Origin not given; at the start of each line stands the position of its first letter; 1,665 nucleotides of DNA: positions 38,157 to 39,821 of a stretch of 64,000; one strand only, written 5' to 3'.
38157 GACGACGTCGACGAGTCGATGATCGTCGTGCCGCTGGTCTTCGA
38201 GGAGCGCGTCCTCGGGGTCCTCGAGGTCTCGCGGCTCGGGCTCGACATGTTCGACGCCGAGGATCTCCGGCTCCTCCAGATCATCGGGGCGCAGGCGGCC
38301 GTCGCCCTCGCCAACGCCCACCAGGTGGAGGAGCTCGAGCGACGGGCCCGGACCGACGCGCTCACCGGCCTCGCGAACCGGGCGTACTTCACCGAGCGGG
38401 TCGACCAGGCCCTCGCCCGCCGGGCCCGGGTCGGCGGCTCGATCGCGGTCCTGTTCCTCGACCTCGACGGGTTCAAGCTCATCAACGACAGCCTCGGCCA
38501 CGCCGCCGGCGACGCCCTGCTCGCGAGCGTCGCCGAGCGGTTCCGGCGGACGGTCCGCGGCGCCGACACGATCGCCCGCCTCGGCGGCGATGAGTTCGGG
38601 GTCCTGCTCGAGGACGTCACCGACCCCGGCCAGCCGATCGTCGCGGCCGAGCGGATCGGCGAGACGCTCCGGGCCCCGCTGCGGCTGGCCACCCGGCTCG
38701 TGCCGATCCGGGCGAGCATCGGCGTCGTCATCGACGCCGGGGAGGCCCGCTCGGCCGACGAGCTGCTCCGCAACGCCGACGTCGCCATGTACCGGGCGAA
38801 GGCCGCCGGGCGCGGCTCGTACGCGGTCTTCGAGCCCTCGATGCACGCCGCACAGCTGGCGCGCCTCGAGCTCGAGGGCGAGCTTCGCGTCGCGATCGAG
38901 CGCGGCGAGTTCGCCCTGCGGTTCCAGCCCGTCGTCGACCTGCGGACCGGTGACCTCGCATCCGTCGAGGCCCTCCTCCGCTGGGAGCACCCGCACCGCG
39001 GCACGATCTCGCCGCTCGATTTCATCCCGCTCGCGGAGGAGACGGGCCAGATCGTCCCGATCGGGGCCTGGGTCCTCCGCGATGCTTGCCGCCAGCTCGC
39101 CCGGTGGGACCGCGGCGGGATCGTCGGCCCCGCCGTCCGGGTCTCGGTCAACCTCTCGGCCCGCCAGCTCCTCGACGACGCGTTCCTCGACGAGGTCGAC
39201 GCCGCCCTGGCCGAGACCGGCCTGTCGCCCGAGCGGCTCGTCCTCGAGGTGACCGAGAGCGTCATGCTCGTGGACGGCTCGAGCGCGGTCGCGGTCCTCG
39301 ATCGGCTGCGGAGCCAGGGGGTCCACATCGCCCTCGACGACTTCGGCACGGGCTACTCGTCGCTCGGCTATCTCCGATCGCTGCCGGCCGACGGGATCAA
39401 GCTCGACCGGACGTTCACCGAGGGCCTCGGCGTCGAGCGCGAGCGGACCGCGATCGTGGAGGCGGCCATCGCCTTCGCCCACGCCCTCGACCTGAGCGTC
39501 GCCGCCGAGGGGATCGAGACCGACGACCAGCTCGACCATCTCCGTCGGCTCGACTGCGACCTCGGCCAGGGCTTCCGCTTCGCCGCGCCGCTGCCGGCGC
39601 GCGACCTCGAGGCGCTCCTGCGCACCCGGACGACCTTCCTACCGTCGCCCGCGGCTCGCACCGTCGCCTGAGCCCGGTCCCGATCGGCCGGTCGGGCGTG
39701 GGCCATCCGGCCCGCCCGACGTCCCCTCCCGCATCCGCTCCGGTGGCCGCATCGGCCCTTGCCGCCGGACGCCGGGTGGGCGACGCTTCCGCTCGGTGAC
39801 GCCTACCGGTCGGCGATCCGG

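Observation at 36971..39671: Excisionase-type HTH fused to GAF-GAF-GGDEF-EAL, preceded by a CAACAA-repeat hairpin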

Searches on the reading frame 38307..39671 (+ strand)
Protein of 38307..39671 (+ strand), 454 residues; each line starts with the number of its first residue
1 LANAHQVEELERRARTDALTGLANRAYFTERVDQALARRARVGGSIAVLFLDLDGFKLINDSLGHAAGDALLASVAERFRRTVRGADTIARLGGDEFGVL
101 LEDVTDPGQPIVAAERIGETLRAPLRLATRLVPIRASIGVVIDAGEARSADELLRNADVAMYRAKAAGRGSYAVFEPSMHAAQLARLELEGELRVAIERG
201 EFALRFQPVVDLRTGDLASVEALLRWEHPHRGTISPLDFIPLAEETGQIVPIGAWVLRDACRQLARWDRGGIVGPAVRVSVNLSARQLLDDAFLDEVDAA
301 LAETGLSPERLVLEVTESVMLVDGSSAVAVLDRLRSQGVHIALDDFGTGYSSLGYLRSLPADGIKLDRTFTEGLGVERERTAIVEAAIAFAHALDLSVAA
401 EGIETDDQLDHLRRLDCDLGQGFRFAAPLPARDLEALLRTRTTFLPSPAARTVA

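Call 43: search_solved_structures(query=window:38307-39671:+, max_evalue=1e-20, show_alignments=1)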
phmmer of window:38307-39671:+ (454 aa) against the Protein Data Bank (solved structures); distinct sequences matched with E-value up to 1e-20: 54.
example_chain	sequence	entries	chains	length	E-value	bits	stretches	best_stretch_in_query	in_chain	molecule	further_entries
4rnh_A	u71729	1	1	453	2.7e-107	362.9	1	13-435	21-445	Motility regulator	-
4rnf_A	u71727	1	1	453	4.2e-106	359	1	13-435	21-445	Motility regulator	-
5m3c_A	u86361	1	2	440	8e-99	335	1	16-433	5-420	Diguanylate cyclase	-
9cmf_A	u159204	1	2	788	5e-71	243.4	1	8-436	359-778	Oxygen sensor protein DosP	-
9clo_A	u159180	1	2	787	5e-71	243.4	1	8-436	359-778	Oxygen sensor protein DosP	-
9bgv_A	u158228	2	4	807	5.2e-71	243.4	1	8-436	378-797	Oxygen sensor protein DosP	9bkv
9cdr_A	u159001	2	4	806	5.3e-71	243.3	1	8-436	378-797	Oxygen sensor protein DosP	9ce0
4rni_A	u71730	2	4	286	7.1e-70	239.6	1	177-435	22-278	Motility regulator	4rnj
5xgb_A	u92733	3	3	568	4.7e-67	230.3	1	9-431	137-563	Uncharacterized protein | Uncharacterized protein PA0861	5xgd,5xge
5m1t_A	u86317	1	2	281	3.3e-65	224.3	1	177-436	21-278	MucR Phosphodiesterase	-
2r6o_A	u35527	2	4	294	3.2e-63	217.7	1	185-438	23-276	Putative diguanylate cyclase/phosphodiesterase (GGDEF & EAL domains) | PUTATIVE DIGUANYLATE CYCLASE/PHOSPHODIESTERASE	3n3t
4hjf_A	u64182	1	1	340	1.4e-60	209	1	137-439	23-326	GGDEF family protein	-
4hu3_A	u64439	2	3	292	7.1e-58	200.1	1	167-436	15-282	Oxygen sensor protein DosP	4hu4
8arv_A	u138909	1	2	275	1.1e-57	199.5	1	187-439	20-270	Bifunctional diguanylate cyclase/phosphodiesterase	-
5yrp_A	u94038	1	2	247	4.6e-53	184.3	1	197-439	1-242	Sensory box/response regulator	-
4lj3_A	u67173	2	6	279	1.9e-34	123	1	193-432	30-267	Cyclic di-GMP phosphodiesterase YahA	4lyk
7pk5_A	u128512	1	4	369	4.6e-34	121.7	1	193-432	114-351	Cyclic di-GMP phosphodiesterase PdeL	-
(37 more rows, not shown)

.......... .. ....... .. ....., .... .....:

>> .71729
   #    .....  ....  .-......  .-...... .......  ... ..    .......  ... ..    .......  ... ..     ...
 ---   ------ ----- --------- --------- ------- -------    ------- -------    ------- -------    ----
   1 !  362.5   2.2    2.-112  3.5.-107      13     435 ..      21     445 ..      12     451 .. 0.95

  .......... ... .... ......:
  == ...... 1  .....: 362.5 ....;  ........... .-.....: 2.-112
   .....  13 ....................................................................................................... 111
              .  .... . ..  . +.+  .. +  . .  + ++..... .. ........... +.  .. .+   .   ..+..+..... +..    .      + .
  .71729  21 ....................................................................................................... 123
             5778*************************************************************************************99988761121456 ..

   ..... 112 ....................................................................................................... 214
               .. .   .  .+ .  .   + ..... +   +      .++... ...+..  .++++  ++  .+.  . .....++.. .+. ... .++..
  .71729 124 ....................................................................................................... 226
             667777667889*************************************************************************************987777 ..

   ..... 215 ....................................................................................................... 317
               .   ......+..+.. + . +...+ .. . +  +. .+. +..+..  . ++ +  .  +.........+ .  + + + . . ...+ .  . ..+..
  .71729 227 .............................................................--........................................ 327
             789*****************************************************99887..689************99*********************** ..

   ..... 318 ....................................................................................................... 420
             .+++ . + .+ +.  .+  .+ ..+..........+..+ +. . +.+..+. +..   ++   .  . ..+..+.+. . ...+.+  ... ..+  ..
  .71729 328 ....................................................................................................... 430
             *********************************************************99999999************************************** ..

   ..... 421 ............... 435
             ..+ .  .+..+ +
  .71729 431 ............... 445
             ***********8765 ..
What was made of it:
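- Closest known: PdeL. Same: Its EAL domain is homologous to this one (7pk5/4lj3, E about 1e-34, call 43).
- Closest known: GAF-GGDEF-EAL bifunctional enzymes. Same: MorA GGDEF-EAL is the best solved relative (4rnh, E 2.7e-107, call 43).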
